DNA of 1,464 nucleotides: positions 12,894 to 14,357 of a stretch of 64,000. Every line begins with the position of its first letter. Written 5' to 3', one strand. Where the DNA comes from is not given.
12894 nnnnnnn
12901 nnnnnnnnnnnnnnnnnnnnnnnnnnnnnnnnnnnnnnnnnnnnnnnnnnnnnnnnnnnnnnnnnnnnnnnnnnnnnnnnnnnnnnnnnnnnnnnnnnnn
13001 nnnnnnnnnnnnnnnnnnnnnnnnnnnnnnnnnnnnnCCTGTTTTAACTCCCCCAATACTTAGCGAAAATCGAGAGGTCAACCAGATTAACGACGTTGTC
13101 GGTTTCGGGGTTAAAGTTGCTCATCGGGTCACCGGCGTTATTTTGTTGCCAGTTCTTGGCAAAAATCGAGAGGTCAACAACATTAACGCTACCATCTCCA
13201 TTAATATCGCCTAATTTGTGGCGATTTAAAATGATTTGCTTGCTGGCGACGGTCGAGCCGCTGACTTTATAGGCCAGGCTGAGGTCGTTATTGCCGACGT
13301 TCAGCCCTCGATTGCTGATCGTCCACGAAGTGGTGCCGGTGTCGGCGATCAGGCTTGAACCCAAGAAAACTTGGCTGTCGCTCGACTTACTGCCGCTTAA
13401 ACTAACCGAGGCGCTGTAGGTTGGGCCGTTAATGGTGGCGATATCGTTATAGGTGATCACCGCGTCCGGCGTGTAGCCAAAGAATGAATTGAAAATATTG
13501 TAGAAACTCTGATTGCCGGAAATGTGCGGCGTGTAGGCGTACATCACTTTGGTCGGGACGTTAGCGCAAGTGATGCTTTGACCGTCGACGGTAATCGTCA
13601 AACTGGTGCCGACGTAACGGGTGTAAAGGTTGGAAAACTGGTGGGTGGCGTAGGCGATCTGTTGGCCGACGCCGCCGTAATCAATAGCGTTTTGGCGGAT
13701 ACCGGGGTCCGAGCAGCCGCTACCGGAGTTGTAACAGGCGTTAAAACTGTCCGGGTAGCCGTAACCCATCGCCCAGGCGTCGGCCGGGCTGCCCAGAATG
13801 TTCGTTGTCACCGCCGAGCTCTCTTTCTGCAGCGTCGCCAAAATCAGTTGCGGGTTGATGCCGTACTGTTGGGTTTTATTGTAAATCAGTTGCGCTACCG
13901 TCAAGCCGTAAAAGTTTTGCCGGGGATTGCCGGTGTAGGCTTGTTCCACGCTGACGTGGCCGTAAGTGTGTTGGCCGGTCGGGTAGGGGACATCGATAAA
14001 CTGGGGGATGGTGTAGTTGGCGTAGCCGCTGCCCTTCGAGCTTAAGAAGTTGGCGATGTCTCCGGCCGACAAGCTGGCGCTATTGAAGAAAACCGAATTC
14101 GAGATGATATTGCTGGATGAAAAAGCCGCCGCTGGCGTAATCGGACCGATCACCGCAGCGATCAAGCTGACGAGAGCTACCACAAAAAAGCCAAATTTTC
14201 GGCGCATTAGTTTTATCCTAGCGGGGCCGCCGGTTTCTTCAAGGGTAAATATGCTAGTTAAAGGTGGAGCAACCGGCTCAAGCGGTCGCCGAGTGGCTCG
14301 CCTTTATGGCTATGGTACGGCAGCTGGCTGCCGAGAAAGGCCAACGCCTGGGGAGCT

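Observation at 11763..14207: Adjacent cohesin-like anchor and dockerin-bearing putative murein hydrolase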

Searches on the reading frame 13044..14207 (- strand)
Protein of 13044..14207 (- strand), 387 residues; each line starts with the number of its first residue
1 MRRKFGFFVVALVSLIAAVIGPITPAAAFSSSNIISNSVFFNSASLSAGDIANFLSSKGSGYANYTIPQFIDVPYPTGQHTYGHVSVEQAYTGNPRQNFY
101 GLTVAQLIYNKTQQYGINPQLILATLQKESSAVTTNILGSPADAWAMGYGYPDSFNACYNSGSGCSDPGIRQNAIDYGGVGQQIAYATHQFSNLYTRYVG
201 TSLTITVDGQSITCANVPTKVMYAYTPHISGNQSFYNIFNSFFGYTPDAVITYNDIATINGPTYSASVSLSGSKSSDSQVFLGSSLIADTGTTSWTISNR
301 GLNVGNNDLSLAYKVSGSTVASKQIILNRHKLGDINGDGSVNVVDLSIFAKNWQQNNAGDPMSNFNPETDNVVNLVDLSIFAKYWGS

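Call 3: search_protein_families(library=pfam, proteins=[window:13044-14207:-], max_evalue=1)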
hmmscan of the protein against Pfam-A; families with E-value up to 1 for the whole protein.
window:13044-14207:- (387 aa): 1 family
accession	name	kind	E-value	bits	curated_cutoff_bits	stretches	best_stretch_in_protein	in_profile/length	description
PF00404.24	Dockerin_1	-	3.4e-05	24.4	22.9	1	332-384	1-55/57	Dockerin type I domain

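Call 4: search_protein_families(library=ncbifam, proteins=[window:13044-14207:-], max_evalue=1)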
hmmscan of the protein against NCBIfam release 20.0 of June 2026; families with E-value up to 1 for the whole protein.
window:13044-14207:- (387 aa): 1 family
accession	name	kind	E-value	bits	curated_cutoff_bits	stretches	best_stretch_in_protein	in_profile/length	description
NF041540.1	dockerin_GC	domain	0.0049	17.2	29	1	334-385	4-63/67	GC-type dockerin domain-anchored protein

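Call 11: search_solved_structures(query=window:13044-14207:-, max_evalue=10, show_alignments=3)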
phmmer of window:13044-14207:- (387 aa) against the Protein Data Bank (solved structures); distinct sequences matched with E-value up to 10: 11.
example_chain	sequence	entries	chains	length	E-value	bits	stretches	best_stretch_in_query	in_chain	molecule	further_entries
2y3n_B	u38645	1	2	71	0.00082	22.1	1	333-386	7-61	CELLULOSOMAL FAMILY-48 PROCESSIVE GLYCOSIDE HYDROLASE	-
5nrm_B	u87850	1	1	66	0.15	14.7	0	331-358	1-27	DocCel5: Type I dockerin repeat domain from A. cellulolyticus family 5 endoglucanase WP_01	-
2ccl_B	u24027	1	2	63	0.2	14.2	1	332-384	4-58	ENDO-1,4-BETA-XYLANASE Y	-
2vn5_B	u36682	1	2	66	0.26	13.9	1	332-384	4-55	ENDOGLUCANASE A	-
5n5p_B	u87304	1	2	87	0.29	13.7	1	332-364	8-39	Putative cellulosomal scaffoldin protein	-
5nrk_B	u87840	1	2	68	0.3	13.6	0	331-359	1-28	DocCel5: Type I dockerin repeat domain from A. cellulolyticus family 5 endoglucanase WP_01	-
4fl4_A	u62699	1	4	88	0.31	13.6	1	328-384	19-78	Glycoside hydrolase family 9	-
2vn6_B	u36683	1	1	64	0.59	12.7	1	332-384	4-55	ENDOGLUCANASE A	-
1ohz_B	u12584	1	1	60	0.61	12.6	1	332-384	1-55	ENDO-1,4-BETA-XYLANASE Y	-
4dh2_B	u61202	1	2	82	1.3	11.5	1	328-384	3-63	Dockerin type 1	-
5lxv_B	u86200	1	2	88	1.9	11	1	332-384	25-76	Carbohydrate-binding protein WP_009985128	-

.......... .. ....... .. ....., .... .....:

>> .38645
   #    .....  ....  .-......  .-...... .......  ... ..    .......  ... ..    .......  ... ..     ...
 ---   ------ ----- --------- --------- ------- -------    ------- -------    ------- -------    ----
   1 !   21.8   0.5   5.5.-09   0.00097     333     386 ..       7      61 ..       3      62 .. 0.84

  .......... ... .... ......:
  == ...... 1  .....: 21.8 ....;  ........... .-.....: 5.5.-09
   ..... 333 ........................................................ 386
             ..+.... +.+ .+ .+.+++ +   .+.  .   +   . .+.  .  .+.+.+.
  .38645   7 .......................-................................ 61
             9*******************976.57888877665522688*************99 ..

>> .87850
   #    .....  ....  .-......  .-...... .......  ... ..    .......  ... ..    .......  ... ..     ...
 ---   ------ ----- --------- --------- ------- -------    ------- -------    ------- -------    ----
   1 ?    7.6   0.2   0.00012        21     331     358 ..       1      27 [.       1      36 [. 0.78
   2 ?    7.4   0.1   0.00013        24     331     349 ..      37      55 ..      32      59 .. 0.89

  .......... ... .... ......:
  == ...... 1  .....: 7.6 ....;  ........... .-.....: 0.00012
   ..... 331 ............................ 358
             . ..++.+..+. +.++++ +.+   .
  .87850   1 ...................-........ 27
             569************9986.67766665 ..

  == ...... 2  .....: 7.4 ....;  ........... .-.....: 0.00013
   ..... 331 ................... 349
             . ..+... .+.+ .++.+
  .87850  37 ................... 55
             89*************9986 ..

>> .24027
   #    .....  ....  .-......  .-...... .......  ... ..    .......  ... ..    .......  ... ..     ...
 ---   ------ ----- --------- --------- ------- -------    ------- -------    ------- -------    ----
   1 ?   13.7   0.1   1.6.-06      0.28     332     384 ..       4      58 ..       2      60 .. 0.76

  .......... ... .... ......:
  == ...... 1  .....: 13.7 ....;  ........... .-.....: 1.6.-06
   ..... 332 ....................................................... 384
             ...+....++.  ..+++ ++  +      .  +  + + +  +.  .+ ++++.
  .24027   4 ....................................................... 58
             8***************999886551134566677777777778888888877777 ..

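Call 13: find_homologous_proteins(query=window:13044-14207:-)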
Query window:13044-14207:- (387 aa): 63 proteins with E <= 0.001 among 5036 candidates.
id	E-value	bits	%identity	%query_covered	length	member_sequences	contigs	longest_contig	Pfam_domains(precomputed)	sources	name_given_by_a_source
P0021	8.8e-253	856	100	100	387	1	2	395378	-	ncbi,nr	ncbi:MAG TPA: hypothetical protein VLE93_00210 [Candidatus Saccharimonadales bacterium]|nr:hypotheti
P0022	6.1e-220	748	86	100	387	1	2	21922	-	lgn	-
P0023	2.2e-135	470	56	99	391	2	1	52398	-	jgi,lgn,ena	-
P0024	4.5e-124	433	54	99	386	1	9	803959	-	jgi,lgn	-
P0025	2.3e-113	397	49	99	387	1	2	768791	-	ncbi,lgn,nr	ncbi:MAG: hypothetical protein HZB70_03185 [Candidatus Berkelbacteria bacterium]|nr:MAG: hypothetica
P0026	9.2e-105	369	47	99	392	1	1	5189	-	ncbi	-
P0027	9.7e-83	297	44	98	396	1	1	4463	PF00404.25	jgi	jgi:hypothetical protein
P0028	1.5e-82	296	42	100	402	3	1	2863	PF00404.25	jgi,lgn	jgi:hypothetical protein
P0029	2.4e-80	289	43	97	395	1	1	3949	PF00404.25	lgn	-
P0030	5.3e-73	265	42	94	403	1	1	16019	PF00404.25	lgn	-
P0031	2.2e-59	220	49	64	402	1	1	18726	PF18885.7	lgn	-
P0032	9.7e-59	218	35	99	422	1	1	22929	-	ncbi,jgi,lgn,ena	ncbi:MAG: hypothetical protein WCO23_00435 [bacterium]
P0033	1.1e-56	211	48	62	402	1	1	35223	PF18885.7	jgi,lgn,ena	-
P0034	2.5e-56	210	50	58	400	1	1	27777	PF18885.7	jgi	jgi:hypothetical protein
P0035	1.5e-53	201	46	63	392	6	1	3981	PF18885.7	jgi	-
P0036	4.5e-48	183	37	80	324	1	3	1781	PF00404.25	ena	-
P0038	2.9e-45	173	38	89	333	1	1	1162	PF00404.25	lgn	-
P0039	4.2e-44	170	37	87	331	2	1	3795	PF00404.25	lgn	-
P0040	2.8e-43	167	37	89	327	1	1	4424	PF00404.25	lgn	-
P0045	1.3e-33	135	38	63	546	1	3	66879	-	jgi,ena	jgi:hypothetical protein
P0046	1.9e-33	134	30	96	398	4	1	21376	-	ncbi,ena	ncbi:MAG: hypothetical protein AAB563_00685 [Patescibacteria group bacterium]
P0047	5.4e-32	130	32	100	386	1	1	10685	PF00404.25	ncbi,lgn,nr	ncbi:MAG TPA: hypothetical protein VMQ44_03620 [Candidatus Saccharimonadales bacterium]|nr:hypotheti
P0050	5.2e-30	123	32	84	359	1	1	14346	PF00404.25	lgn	-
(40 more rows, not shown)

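Call 21: search_protein_families(library=pfam, alignment_id=A2, max_evalue=0.1)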
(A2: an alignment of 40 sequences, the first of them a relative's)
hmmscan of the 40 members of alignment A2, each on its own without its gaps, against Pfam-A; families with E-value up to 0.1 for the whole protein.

A. member 1, P0021 (387 aa): 1 family
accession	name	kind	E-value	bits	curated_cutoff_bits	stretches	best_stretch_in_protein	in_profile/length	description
PF00404.24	Dockerin_1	-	3.4e-05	24.4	22.9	1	332-384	1-55/57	Dockerin type I domain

B. families by the number of members that match (of 40 scanned): 21 families
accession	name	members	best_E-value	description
PF00404.24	Dockerin_1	23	6.7e-08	Dockerin type I domain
PF18885.6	DUF5648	4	1.1e-56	Domain of unknown function (DUF5648)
PF16158.11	N_BRCA1_IG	4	1e-15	Ig-like domain from next to BRCA1 gene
PF13517.12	FG-GAP_3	3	2.3e-05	FG-GAP-like repeat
PF05108.18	T7SS_ESX1_EccB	3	7.2e-05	Type VII secretion system ESX-1, transport TM domain B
PF01453.30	B_lectin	2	2.6e-16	D-mannose binding lectin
PF01839.29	FG-GAP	2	6.3e-06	FG-GAP repeat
PF14016.12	DUF4232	2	0.00033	Domain of unknown function (DUF4232)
PF16743.10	PliI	2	0.00057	Periplasmic lysozyme inhibitor of I-type lysozyme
PF19193.6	Tectonin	1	6e-31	Tectonin domain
PF10633.15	NPCBM_assoc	1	0.00011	NPCBM-associated, NEW3 domain of alpha-galactosidase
PF18171.6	LSDAT_prok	1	0.0012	SLOG in TRPM, prokaryote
PF08695.16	Coa1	1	0.0061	Cytochrome oxidase complex assembly protein 1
PF12990.12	DUF3874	1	0.012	Domain of unknonw function from B. Theta Gene description (DUF3874)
PF01321.24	Creatinase_N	1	0.012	Creatinase/Prolidase N-terminal domain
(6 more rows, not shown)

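Call 22: find_encoding_contigs(protein=P0025, flank=6000, max_places=2)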
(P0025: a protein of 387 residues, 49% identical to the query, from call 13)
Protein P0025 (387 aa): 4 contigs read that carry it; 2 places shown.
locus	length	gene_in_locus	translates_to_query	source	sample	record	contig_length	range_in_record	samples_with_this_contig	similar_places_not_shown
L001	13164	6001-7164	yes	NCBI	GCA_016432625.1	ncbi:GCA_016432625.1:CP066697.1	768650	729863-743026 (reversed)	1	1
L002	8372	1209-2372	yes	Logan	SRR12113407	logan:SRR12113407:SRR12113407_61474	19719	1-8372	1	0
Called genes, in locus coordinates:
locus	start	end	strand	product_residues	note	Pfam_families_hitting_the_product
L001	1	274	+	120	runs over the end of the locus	-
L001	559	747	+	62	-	-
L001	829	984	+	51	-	-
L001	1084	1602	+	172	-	-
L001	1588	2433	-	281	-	PF01370:Epimerase, PF04321:RmlD_sub_bind, PF16363:GDP_Man_Dehyd, PF07993:NAD_binding_4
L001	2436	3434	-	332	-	PF01073:3Beta_HSD, PF01370:Epimerase, PF02719:Polysacc_synt_2, PF04321:RmlD_sub_bind, PF07993:NAD_binding_4, PF16363:GDP_Man_Dehyd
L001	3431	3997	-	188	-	PF00908:dTDP_sugar_isom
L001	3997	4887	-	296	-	PF00483:NTP_transferase, PF12804:NTP_transf_3 (weak)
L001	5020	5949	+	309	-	PF01073:3Beta_HSD, PF01370:Epimerase, PF02719:Polysacc_synt_2, PF04321:RmlD_sub_bind, PF05368:NmrA, PF07993:NAD_binding_4 (faint), PF13460:NAD_binding_10, PF16363:GDP_Man_Dehyd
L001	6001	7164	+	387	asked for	-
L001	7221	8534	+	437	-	PF00041:fn3 (weak)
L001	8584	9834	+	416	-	PF04932:Wzy_C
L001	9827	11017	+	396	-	PF04932:Wzy_C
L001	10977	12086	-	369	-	PF13439:Glyco_transf_4, PF13579:Glyco_trans_4_4 (faint), PF20706:GT4-conflict (weak), PF00534:Glycos_transf_1, PF13692:Glyco_trans_1_4, PF13524:Glyco_trans_1_2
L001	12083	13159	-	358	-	PF13579:Glyco_trans_4_4 (faint), PF13439:Glyco_transf_4, PF20706:GT4-conflict, PF00534:Glycos_transf_1, PF13692:Glyco_trans_1_4, PF13524:Glyco_trans_1_2 (weak)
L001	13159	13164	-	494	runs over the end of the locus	PF01943:Polysacc_synt, PF13440:Polysacc_synt_3, PF03023:MurJ, PF01554:MatE (weak)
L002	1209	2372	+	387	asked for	-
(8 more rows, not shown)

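Call 23: find_encoding_contigs(protein=P0047, flank=6000, max_places=2)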
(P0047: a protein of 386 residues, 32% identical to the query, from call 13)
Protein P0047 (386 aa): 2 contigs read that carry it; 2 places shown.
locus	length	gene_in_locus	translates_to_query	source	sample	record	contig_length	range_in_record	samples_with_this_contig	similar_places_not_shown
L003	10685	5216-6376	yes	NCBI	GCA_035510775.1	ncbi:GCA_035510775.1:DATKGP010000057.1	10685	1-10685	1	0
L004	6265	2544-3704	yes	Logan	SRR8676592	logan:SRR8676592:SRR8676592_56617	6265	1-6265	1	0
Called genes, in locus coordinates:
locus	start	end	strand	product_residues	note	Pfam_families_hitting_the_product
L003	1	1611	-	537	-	PF04932:Wzy_C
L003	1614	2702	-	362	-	PF13439:Glyco_transf_4, PF13579:Glyco_trans_4_4, PF20706:GT4-conflict (weak), PF00534:Glycos_transf_1, PF13692:Glyco_trans_1_4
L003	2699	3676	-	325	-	PF00535:Glycos_transf_2, PF10111:Glyco_tranf_2_2, PF13641:Glyco_tranf_2_3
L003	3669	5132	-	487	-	PF01943:Polysacc_synt, PF01554:MatE (weak)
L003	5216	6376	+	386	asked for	PF00404:Dockerin_1 (faint)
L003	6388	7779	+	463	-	-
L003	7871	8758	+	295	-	PF00483:NTP_transferase, PF12804:NTP_transf_3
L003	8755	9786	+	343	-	PF01073:3Beta_HSD, PF01370:Epimerase, PF02719:Polysacc_synt_2, PF04321:RmlD_sub_bind, PF07993:NAD_binding_4, PF13460:NAD_binding_10 (weak), PF16363:GDP_Man_Dehyd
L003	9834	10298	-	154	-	-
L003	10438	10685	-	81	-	?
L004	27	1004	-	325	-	PF00535:Glycos_transf_2, PF10111:Glyco_tranf_2_2, PF13641:Glyco_tranf_2_3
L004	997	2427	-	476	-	PF01943:Polysacc_synt, PF01554:MatE (weak)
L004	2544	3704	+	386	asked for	PF00404:Dockerin_1 (faint)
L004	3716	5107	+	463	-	-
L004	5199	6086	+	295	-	PF00483:NTP_transferase, PF12804:NTP_transf_3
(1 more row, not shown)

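Call 27: predict_structure(alignment_id=A2)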
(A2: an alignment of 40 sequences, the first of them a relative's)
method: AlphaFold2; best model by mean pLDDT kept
length: 387 residues; sequences in the alignment: 40
mean_pLDDT: 89.6   pTM: 0.63
mean pLDDT of the five models: 89.6, 89.1, 86.8, 86.2, 86.0
residues with pLDDT >= 90: 260; 70-90: 103; 50-70: 20; < 50: 4
segments of 3 or more residues with pLDDT < 50: 249-252
pLDDT, mean of each block of 10 residues (from residue 1): 74 86 67 87 90 98 97 96 96 90 98 93 98 95 94 91 88 96 97 90 93 92 96 94 68 65 91 85 94 88 94 89 91 92 95 78 87 93 90
secondary structure, 60 per line:
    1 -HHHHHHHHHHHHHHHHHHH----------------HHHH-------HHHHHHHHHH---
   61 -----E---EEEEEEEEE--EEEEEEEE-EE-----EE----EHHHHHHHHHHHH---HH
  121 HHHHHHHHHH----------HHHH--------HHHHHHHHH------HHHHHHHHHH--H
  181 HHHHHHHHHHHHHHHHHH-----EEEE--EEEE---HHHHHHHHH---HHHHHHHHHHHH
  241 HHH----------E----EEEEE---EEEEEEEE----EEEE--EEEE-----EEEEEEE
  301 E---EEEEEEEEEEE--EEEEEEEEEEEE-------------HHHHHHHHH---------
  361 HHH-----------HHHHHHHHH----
elements in order: H2-20 H37-40 H48-57 E70-78 E81-88 H104-115 H119-130 H141-144 H153-161 H168-177 H180-198 E204-207 E210-213 H217-225 H229-243 E259-263 E267-274 E279-282 E285-288 E294-301 E305-315 E318-329 H343-351 H375-383

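Call 34: find_encoding_contigs(protein=P0024, flank=6000, max_places=1)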
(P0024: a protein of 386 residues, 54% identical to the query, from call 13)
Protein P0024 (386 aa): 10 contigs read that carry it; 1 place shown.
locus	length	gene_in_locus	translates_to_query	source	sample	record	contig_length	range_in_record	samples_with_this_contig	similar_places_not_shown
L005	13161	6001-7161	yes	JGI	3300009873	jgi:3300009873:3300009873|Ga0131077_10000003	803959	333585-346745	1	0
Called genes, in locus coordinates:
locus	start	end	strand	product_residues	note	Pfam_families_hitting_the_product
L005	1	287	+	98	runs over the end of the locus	PF18895:T4SS_pilin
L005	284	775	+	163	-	PF18895:T4SS_pilin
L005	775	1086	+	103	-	PF18895:T4SS_pilin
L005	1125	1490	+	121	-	PF18895:T4SS_pilin (weak)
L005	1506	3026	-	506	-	PF00437:T2SSE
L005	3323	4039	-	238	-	-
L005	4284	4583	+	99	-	-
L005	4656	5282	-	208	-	PF01510:Amidase_2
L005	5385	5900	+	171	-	-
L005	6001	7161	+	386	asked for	-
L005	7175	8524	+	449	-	PF00041:fn3 (faint)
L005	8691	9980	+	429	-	PF01943:Polysacc_synt, PF13440:Polysacc_synt_3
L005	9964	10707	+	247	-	PF00535:Glycos_transf_2, PF10111:Glyco_tranf_2_2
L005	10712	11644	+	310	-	PF01073:3Beta_HSD, PF01370:Epimerase, PF02719:Polysacc_synt_2 (faint), PF16363:GDP_Man_Dehyd, PF07993:NAD_binding_4 (weak)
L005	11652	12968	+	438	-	PF03446:NAD_binding_2 (faint), PF03721:UDPG_MGDP_dh_N, PF03807:F420_oxidored (faint), PF00984:UDPG_MGDP_dh, PF03720:UDPG_MGDP_dh_C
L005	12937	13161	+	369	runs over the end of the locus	PF13439:Glyco_transf_4, PF13579:Glyco_trans_4_4 (weak), PF20706:GT4-conflict, PF00534:Glycos_transf_1, PF13692:Glyco_trans_1_4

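Call 35: find_encoding_contigs(protein=P0032, flank=6000, max_places=1)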
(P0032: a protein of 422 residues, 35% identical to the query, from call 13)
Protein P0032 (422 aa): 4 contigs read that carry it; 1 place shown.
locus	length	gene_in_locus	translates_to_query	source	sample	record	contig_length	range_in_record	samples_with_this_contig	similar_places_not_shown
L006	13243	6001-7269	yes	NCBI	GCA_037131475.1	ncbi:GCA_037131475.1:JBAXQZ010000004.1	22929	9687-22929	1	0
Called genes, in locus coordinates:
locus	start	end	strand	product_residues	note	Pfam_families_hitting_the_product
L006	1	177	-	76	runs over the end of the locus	-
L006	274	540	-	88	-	-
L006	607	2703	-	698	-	PF03030:H_PPase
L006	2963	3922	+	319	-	-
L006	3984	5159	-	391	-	PF13439:Glyco_transf_4, PF00534:Glycos_transf_1, PF13692:Glyco_trans_1_4, PF20706:GT4-conflict (weak)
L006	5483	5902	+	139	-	PF00515:TPR_1 (faint), PF07719:TPR_2 (faint), PF13181:TPR_8 (faint)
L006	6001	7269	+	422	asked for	-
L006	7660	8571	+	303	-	-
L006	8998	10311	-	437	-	PF05221:AdoHcyase, PF02826:2-Hacid_dh_C, PF00670:AdoHcyase_NAD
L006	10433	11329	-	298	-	PF00294:PfkB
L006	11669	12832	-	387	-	PF00438:S-AdoMet_synt_N, PF02772:S-AdoMet_synt_M, PF02773:S-AdoMet_synt_C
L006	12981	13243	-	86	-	PF05635:23S_rRNA_IVP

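Call 48: find_encoding_contigs(protein=P0033, flank=5000, max_places=1)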
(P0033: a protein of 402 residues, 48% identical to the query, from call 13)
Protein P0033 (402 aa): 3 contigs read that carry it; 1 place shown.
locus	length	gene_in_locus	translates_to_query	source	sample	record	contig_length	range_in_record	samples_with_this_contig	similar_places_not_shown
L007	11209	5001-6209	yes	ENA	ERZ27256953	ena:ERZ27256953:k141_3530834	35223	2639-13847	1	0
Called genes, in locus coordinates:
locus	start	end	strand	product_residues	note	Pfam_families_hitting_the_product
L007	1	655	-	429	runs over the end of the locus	PF04932:Wzy_C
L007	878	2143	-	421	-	PF04932:Wzy_C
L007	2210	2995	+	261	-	PF00535:Glycos_transf_2, PF10111:Glyco_tranf_2_2, PF13641:Glyco_tranf_2_3, PF13506:Glyco_transf_21, PF13632:Glyco_trans_2_3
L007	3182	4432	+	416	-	PF02812:ELFV_dehydrog_N, PF00208:ELFV_dehydrog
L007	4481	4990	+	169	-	PF07719:TPR_2 (faint)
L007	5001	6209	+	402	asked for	PF18885:DUF5648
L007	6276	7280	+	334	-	PF00535:Glycos_transf_2, PF10111:Glyco_tranf_2_2 (weak), PF13641:Glyco_tranf_2_3, PF13632:Glyco_trans_2_3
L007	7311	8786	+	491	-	PF01943:Polysacc_synt, PF13440:Polysacc_synt_3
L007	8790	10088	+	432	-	PF13692:Glyco_trans_1_4, PF00534:Glycos_transf_1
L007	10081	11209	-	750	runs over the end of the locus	-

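Call 49: find_encoding_contigs(protein=P0046, flank=5000, max_places=1)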
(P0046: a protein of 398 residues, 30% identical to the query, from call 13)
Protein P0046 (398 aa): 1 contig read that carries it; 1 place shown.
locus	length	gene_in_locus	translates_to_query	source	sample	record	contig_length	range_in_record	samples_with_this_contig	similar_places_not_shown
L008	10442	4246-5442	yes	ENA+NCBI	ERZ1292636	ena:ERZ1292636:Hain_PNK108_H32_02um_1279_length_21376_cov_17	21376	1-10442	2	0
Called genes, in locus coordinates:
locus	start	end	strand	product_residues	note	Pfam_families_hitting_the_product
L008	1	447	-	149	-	?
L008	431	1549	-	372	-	PF13439:Glyco_transf_4, PF13579:Glyco_trans_4_4, PF20706:GT4-conflict, PF00534:Glycos_transf_1, PF13692:Glyco_trans_1_4, PF13524:Glyco_trans_1_2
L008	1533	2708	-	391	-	PF04932:Wzy_C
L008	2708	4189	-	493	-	PF01943:Polysacc_synt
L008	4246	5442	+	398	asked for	-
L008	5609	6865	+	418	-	-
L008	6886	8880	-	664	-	PF00535:Glycos_transf_2, PF10111:Glyco_tranf_2_2, PF13632:Glyco_trans_2_3 (faint), PF13641:Glyco_tranf_2_3, PF00535:Glycos_transf_2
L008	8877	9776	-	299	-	PF13578:Methyltransf_24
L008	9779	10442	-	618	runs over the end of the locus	PF00535:Glycos_transf_2, PF13641:Glyco_tranf_2_3 (weak), PF00535:Glycos_transf_2, PF10111:Glyco_tranf_2_2 (weak), PF13641:Glyco_tranf_2_3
